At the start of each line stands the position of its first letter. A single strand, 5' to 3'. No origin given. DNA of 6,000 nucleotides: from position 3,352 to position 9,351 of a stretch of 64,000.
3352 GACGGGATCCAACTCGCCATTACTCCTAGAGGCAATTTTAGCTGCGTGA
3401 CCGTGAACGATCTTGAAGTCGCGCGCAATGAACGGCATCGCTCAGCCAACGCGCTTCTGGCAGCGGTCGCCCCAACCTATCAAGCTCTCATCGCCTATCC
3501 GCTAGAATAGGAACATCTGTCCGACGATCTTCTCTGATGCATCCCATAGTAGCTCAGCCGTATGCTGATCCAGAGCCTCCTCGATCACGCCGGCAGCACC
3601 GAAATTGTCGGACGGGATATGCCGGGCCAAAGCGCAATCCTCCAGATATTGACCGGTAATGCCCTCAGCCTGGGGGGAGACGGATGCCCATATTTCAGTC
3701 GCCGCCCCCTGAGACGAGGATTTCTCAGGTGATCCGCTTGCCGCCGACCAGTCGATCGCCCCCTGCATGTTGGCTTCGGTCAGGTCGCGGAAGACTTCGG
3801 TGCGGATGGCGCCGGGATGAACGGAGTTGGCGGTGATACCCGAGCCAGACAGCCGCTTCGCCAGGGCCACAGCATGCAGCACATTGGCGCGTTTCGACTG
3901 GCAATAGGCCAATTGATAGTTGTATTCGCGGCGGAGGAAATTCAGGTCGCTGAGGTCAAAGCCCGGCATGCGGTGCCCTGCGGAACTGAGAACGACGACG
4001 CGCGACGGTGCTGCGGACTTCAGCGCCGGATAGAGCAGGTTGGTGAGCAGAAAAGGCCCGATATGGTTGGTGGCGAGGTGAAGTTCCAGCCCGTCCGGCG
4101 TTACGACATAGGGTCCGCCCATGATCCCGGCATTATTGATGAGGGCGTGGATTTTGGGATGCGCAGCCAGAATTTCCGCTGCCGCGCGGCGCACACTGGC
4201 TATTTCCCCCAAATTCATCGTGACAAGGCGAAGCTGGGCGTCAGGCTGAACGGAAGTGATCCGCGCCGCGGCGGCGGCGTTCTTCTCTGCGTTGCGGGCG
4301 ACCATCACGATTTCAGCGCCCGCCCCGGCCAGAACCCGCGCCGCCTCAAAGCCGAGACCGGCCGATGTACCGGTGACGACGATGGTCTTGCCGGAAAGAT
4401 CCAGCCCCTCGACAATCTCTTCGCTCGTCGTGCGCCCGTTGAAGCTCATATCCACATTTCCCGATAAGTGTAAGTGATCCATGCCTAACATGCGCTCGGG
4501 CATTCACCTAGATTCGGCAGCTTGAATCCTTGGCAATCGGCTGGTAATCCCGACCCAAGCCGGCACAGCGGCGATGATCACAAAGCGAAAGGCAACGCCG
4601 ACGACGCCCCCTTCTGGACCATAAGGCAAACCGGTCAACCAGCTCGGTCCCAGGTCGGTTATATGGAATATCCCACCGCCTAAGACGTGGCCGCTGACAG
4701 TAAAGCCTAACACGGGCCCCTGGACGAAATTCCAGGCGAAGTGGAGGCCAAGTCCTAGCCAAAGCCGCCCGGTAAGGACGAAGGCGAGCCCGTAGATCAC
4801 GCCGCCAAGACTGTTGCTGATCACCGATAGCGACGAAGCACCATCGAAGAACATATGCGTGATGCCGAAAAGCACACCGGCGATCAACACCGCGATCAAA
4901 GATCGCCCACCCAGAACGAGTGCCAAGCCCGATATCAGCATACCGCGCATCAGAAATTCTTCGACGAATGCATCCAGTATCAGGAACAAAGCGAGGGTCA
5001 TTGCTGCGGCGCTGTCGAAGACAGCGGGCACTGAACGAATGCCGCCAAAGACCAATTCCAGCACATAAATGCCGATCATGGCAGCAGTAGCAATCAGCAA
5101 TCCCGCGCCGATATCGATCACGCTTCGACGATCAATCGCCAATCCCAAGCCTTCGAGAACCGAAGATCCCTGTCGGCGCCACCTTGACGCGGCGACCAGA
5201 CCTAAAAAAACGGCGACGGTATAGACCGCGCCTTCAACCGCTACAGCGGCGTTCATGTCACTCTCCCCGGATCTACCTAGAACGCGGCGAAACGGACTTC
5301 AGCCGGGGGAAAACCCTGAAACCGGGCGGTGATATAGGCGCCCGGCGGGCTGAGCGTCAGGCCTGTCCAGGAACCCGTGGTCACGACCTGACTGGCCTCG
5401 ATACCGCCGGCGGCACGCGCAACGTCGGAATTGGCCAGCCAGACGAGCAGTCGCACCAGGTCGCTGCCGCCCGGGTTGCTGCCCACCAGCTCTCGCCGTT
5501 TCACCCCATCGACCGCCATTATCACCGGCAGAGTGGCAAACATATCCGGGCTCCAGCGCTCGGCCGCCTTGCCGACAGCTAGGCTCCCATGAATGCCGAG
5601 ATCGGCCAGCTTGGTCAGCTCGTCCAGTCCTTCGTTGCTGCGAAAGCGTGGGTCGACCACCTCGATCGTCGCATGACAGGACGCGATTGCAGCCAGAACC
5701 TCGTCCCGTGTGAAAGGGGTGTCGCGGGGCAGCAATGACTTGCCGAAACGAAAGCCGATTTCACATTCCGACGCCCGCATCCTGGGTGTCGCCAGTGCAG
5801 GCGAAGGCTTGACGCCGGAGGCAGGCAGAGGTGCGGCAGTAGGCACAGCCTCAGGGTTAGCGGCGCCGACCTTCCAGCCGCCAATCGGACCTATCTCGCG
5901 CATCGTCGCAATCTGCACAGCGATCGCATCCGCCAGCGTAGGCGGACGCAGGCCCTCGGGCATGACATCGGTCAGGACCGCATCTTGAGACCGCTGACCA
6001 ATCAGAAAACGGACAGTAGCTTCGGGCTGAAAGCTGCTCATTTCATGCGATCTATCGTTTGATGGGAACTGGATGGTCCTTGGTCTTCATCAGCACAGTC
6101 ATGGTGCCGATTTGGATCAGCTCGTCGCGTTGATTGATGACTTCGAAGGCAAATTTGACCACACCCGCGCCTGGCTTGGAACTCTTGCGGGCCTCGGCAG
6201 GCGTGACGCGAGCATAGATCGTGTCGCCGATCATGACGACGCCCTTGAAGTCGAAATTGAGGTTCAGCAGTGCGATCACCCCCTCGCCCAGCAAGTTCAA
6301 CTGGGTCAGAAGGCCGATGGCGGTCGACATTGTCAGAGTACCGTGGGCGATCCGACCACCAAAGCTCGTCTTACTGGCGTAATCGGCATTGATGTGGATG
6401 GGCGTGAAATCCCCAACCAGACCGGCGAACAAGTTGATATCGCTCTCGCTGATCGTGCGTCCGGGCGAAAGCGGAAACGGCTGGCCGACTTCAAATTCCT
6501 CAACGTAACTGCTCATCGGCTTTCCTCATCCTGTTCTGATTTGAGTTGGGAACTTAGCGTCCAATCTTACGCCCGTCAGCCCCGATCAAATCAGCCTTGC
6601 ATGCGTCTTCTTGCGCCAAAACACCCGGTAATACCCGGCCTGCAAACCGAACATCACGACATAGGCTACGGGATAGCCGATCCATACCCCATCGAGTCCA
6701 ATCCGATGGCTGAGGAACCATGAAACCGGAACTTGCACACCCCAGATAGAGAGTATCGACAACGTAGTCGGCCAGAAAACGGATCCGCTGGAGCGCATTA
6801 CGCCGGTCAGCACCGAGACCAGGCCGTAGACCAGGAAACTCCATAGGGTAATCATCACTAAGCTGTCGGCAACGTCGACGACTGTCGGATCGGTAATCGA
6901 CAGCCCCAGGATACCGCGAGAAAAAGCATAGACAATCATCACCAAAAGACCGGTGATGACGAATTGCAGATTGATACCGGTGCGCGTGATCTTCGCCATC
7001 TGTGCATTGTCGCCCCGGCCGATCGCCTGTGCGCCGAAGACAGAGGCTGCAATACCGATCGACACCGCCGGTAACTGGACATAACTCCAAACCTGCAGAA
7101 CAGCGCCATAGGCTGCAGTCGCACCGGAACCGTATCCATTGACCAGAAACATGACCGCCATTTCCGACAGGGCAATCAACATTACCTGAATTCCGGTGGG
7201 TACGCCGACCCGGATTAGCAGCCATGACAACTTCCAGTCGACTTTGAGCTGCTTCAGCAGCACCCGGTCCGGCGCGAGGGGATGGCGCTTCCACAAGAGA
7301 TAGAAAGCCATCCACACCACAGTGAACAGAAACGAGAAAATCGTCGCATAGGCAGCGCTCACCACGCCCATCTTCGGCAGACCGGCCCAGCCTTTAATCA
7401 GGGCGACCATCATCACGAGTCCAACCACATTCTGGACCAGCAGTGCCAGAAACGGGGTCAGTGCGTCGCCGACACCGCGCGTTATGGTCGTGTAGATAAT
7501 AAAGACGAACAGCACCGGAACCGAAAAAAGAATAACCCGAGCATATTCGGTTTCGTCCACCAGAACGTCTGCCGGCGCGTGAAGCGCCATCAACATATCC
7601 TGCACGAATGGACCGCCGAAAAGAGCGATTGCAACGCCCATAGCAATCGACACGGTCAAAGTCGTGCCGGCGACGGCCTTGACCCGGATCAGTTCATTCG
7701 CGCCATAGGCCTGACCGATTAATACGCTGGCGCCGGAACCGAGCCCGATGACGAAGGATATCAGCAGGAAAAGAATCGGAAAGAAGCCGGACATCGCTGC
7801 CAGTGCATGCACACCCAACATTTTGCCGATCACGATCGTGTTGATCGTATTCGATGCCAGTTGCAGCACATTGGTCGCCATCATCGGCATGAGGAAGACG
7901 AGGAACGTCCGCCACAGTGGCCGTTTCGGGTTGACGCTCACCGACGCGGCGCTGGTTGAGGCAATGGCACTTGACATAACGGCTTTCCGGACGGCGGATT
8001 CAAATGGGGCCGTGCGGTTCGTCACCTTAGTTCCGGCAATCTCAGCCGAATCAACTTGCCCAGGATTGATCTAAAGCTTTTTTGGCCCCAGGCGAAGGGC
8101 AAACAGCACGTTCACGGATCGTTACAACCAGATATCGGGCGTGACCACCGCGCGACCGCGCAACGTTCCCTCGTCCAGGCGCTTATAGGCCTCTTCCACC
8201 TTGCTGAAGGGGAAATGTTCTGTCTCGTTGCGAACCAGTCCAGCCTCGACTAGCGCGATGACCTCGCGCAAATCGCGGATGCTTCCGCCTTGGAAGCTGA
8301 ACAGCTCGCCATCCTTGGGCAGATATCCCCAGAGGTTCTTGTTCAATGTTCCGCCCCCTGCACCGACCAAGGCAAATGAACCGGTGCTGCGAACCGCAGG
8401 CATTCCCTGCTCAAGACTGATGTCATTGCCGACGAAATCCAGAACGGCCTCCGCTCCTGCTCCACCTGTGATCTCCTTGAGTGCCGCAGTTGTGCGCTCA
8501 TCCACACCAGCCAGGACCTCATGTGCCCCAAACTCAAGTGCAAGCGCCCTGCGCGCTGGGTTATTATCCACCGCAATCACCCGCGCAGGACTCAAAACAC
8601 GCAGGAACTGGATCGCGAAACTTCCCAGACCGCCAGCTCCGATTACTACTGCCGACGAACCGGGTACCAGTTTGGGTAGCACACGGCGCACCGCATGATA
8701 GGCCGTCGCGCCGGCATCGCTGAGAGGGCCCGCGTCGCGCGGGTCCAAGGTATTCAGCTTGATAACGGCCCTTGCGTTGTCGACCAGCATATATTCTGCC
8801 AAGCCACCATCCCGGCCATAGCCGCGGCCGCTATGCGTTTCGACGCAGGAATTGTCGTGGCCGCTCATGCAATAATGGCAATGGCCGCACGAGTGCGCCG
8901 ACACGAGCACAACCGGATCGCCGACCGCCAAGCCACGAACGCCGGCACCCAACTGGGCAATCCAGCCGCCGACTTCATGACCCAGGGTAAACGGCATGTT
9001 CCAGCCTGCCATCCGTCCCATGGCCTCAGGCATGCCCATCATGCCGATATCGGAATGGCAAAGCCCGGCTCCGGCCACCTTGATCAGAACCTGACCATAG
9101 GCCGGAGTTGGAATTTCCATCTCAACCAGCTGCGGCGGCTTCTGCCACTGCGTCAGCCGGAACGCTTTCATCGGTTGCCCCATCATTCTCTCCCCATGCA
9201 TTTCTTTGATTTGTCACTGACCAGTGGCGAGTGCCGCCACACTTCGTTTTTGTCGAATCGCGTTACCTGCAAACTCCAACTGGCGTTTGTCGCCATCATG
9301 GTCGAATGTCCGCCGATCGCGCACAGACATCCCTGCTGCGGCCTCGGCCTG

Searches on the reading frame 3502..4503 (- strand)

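Call 11: search_protein_families(library=pfam, proteins=[window:3502-4503:-], max_evalue=0.001)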
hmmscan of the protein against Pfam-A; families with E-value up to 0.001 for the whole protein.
window:3502-4503:- (333 aa): 3 families
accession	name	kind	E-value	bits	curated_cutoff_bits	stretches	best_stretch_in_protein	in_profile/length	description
PF00106.31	adh_short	-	9.1e-29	100.8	26.6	1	39-243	1-192/195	short chain dehydrogenase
PF13561.12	adh_short_C2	-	3.3e-21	76.4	27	1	48-287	6-229/236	Enoyl-(Acyl carrier protein) reductase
PF08659.16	KR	-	7.6e-09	36.2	22.6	1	40-128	2-92/180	KR domain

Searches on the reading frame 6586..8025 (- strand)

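Call 11: search_protein_families(library=pfam, proteins=[window:6586-8025:-], max_evalue=0.001)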
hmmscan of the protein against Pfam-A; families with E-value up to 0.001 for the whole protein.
window:6586-8025:- (479 aa): 1 family
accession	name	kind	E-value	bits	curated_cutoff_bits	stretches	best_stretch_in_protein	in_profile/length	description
PF01554.23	MatE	-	2.5e-48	164.3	24.9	2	47-205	1-158/161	MatE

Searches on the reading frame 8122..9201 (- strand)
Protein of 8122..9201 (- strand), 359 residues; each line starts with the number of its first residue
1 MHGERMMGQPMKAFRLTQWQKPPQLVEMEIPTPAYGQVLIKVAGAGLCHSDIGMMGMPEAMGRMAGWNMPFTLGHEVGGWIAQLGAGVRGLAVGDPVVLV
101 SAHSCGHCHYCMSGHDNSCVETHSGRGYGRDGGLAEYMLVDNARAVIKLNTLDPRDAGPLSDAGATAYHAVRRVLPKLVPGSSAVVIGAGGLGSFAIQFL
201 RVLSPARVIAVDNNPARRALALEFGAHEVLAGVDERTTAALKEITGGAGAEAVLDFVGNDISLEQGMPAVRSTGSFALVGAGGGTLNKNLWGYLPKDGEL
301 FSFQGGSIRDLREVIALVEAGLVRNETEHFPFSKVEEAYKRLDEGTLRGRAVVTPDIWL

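Call 11: search_protein_families(library=pfam, proteins=[window:8122-9201:-], max_evalue=0.001)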
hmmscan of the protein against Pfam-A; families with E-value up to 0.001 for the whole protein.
window:8122-9201:- (359 aa): 3 families
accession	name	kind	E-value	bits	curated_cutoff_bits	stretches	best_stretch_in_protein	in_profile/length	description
PF08240.17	ADH_N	-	2e-25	89.4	23.5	1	36-149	3-102/104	Alcohol dehydrogenase GroES-like domain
PF00107.32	ADH_zinc_N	-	1.2e-20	74.2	31.8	1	191-319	1-128/129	Zinc-binding dehydrogenase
PF13602.12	ADH_zinc_N_2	-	1.5e-13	52.2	27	1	225-353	2-134/134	Zinc-binding dehydrogenase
